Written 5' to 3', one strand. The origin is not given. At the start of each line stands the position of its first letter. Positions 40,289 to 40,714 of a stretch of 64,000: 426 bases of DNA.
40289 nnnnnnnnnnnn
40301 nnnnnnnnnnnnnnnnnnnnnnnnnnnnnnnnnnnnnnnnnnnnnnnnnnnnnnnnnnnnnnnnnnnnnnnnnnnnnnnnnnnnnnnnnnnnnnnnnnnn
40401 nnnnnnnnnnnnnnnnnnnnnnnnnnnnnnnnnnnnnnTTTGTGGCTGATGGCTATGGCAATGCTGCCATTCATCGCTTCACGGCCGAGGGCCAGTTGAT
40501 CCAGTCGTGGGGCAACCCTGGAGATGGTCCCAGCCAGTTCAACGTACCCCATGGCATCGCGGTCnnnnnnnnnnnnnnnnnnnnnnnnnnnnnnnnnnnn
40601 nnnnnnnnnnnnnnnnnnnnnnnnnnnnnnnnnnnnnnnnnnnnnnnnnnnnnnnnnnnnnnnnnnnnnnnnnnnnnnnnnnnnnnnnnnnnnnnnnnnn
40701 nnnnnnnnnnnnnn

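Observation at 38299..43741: Translationally coupled operon: MFS - PAL-like NHL lyase - opine dehydrogenase - carbamoylsarcosine-amidase-like hydrolase - WD40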

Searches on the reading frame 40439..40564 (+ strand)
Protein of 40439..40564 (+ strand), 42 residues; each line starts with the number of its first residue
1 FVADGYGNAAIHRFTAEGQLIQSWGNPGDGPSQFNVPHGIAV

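Call 91: search_solved_structures(query=window:40439-40564:+, max_evalue=10, show_alignments=5)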
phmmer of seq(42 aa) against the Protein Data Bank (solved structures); distinct sequences matched with E-value up to 10: 16.
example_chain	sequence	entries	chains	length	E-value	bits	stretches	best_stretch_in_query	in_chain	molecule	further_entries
6d69_A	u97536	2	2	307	1.8e-15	58.7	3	1-42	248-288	NHL Repeat Region of D. melanogaster Thin | Thin, isoform D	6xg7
8j72_A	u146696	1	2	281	9.4e-12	47.2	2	7-42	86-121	E3 ubiquitin-protein ligase TRIM71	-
7b2r_A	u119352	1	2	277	2.4e-11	46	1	5-42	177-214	Tripartite motif-containing protein 2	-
7qrv_A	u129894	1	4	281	2.6e-11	45.9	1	5-42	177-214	Tripartite motif-containing protein 2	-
7b96_A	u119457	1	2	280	3.5e-11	45.5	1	5-42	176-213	Isoform 2 of Tripartite motif-containing protein 2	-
7qrx_A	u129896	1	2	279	1.2e-10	43.8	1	7-42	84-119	E3 ubiquitin-protein ligase TRIM71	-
9jur_A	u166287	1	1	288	1.7e-10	43.3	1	7-42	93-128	E3 ubiquitin-protein ligase TRIM71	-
7qrw_A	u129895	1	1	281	6.1e-10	41.6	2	4-42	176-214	Isoform 4 of Tripartite motif-containing protein 3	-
6fpt_A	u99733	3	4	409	8.4e-10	41.2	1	7-42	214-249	E3 ubiquitin-protein ligase TRIM71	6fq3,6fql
3fvz_A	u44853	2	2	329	3.1e-06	30.2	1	1-41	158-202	Peptidyl-glycine alpha-amidating monooxygenase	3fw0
5wm0_A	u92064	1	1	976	4.1e-05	26.7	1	1-41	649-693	Peptidyl-glycine alpha-amidating monooxygenase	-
4zlr_A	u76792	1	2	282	0.088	16.4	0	2-23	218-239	Brain tumor protein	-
1q7f_A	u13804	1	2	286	0.094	16.4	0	2-23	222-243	brain tumor CG10719-PA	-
5ex7_A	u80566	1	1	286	0.095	16.3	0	2-23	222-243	Brain tumor protein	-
3a07_A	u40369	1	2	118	1.6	12.5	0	5-31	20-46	Actinohivin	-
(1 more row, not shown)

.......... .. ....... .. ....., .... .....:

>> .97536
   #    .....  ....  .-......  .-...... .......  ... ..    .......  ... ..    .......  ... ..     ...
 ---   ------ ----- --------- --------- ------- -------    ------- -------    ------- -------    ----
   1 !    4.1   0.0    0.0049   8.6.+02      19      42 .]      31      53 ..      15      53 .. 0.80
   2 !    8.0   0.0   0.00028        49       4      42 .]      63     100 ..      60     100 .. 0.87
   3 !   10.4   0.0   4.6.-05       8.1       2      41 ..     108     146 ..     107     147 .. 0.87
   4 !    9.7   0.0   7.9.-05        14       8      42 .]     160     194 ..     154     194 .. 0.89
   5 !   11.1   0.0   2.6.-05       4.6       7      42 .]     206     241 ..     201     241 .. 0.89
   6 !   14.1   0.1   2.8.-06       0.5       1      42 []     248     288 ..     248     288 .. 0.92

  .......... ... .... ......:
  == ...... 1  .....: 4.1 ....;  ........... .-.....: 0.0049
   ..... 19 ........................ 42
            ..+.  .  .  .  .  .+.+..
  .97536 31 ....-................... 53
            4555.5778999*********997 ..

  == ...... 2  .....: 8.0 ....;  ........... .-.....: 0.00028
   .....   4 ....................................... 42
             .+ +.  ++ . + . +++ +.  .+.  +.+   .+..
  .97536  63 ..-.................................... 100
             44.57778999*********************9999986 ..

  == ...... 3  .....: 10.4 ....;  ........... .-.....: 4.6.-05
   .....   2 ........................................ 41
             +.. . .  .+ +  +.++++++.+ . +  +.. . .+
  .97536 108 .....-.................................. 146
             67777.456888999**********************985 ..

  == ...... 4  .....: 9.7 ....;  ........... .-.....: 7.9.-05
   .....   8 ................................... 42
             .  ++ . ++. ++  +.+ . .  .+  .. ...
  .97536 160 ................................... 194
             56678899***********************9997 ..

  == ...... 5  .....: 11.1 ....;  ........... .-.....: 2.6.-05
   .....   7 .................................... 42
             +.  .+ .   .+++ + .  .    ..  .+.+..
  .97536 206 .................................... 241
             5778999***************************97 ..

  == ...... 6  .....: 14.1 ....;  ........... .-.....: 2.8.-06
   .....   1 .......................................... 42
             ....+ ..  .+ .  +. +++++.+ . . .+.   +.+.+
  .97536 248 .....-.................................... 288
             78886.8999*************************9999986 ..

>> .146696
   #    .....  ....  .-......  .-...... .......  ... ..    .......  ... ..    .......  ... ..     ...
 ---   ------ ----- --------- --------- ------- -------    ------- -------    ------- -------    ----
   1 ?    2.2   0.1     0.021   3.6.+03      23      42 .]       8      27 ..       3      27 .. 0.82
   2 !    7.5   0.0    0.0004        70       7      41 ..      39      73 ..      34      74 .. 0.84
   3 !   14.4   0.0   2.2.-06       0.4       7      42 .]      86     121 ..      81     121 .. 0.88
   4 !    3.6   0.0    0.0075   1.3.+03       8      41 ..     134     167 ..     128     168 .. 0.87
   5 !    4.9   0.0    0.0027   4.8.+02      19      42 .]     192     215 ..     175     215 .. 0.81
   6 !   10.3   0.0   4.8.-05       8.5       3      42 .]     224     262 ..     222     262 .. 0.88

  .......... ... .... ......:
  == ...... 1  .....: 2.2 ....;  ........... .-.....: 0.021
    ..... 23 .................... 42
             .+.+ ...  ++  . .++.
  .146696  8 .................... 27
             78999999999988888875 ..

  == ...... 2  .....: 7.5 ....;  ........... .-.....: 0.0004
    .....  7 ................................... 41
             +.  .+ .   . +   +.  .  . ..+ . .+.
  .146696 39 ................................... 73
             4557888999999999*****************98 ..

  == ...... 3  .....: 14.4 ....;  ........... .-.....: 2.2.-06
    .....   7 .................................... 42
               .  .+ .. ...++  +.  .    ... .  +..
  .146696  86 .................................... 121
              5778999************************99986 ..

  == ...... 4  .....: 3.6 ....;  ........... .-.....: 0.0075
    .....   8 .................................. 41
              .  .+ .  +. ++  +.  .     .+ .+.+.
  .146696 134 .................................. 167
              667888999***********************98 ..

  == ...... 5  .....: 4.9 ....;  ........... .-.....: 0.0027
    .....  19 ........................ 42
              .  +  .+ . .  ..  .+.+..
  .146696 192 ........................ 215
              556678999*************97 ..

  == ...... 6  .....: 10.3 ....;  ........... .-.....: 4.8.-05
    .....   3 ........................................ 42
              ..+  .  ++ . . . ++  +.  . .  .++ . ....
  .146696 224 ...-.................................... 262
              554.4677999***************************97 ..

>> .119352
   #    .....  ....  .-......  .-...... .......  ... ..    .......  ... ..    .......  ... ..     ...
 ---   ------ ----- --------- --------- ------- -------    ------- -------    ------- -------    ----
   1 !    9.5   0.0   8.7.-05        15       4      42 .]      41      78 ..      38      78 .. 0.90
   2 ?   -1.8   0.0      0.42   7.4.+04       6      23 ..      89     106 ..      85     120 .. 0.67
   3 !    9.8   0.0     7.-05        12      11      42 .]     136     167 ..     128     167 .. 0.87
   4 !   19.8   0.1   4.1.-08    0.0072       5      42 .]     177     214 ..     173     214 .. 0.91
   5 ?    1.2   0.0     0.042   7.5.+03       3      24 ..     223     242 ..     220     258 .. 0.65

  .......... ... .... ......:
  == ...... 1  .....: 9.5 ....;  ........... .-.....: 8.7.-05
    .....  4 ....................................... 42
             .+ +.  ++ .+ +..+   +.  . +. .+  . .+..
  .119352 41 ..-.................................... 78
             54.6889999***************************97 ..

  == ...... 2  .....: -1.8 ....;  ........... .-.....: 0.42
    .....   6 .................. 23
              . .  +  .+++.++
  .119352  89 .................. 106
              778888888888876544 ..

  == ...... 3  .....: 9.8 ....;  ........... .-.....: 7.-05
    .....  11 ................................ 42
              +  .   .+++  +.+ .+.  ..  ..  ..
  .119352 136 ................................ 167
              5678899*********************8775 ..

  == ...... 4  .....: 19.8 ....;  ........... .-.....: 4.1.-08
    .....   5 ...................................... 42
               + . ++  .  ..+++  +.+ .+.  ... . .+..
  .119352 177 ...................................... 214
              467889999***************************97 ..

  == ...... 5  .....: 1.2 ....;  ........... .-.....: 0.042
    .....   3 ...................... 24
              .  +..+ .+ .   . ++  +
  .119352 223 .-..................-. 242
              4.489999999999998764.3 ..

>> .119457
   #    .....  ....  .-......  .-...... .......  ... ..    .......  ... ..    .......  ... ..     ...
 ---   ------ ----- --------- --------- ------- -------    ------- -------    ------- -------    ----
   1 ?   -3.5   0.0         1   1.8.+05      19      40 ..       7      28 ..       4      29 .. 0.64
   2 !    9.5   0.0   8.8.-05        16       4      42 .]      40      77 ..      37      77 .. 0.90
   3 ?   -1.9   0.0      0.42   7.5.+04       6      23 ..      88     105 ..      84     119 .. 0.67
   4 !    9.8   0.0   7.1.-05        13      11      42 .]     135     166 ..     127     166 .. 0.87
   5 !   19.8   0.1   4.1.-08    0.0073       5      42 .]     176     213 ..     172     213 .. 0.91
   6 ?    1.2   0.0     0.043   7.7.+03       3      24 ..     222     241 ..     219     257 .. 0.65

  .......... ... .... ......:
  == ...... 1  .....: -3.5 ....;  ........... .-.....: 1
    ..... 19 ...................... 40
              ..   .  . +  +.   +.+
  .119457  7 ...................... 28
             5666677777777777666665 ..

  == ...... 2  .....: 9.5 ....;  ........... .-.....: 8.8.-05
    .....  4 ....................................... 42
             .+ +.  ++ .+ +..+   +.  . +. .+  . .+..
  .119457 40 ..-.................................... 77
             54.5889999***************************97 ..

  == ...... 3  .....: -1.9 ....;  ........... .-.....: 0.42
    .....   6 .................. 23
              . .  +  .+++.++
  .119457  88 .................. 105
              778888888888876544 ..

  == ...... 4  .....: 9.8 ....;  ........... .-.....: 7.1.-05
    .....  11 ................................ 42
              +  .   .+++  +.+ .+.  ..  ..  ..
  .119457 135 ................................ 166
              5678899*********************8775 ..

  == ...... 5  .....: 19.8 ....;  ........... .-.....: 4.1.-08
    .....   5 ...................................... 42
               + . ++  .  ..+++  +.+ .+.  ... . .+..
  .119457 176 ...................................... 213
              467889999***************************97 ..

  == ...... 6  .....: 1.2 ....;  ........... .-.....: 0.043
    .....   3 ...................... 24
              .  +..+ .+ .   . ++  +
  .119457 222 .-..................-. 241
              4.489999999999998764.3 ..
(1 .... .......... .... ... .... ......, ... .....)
